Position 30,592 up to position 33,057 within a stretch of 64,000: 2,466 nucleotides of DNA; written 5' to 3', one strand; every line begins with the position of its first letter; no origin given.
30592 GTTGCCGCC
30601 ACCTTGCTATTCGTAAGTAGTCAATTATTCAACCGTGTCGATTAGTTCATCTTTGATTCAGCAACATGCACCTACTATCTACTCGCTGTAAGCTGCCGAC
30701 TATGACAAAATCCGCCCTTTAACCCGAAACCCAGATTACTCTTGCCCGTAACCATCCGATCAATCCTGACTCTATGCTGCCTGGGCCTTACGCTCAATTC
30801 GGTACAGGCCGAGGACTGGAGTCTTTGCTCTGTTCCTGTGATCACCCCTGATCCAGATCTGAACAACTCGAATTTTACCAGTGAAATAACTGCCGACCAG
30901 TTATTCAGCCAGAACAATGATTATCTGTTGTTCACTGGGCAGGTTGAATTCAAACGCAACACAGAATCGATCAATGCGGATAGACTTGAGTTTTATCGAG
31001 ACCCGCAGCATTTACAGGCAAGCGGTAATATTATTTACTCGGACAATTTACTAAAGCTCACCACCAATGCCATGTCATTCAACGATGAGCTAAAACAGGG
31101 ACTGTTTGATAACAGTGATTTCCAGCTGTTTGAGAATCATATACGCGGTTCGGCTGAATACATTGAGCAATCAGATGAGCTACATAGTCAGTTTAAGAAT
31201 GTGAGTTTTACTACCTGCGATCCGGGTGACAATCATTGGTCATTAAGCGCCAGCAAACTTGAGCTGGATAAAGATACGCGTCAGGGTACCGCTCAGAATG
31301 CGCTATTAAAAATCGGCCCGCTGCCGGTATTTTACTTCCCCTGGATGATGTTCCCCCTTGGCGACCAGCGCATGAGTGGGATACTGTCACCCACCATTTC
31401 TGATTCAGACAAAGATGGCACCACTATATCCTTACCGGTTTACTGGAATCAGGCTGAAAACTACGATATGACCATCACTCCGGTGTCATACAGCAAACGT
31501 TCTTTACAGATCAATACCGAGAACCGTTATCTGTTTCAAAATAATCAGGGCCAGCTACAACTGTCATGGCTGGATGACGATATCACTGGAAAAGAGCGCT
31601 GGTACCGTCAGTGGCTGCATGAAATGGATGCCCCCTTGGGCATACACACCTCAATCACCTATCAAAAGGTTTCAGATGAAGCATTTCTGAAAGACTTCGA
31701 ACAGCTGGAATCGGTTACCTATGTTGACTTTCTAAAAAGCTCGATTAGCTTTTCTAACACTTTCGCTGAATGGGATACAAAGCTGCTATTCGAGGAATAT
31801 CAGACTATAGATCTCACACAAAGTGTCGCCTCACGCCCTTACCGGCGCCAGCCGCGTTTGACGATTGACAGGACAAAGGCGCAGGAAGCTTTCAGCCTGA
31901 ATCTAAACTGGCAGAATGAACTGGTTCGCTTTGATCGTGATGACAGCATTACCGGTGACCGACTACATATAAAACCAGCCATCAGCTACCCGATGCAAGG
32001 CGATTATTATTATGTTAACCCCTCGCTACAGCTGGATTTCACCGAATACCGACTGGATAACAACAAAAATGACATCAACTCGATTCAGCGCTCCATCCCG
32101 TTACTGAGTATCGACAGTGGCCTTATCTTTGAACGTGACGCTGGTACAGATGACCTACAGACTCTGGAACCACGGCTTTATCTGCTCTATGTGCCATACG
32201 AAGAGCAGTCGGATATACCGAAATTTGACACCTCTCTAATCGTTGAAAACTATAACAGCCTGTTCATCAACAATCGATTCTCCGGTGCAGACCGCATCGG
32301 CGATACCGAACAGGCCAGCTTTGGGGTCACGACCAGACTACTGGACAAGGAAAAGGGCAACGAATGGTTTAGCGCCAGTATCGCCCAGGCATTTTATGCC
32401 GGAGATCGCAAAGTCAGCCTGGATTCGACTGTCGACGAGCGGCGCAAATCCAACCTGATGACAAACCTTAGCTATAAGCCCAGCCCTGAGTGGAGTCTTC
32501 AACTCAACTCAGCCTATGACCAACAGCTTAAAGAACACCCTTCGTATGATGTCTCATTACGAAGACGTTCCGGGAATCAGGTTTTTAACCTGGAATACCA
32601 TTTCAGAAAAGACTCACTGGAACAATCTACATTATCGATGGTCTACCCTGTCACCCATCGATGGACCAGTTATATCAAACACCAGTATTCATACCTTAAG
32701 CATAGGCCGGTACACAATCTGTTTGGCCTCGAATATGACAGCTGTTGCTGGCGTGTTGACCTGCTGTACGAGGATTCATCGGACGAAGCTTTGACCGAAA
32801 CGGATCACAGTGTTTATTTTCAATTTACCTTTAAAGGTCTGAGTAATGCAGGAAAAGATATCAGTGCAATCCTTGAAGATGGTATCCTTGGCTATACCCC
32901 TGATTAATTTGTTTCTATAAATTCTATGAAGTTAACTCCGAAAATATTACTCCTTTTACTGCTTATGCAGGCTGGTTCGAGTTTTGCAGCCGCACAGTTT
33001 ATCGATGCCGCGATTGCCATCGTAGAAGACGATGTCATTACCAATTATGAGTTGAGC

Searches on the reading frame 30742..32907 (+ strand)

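Call 18: search_protein_families(library=pfam, proteins=[window:30742-32907:+], max_evalue=0.001)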
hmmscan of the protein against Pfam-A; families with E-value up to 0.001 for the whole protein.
window:30742-32907:+ (721 aa): 2 families
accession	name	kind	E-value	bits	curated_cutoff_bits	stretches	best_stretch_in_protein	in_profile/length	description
PF04453.20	LptD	-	7e-79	266.3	22.4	1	284-641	1-384/384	LPS transport system D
PF03968.19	LptD_N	-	1.4e-07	32.1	20.4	1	48-179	1-111/113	LptA/(LptD N-terminal domain) LPS transport protein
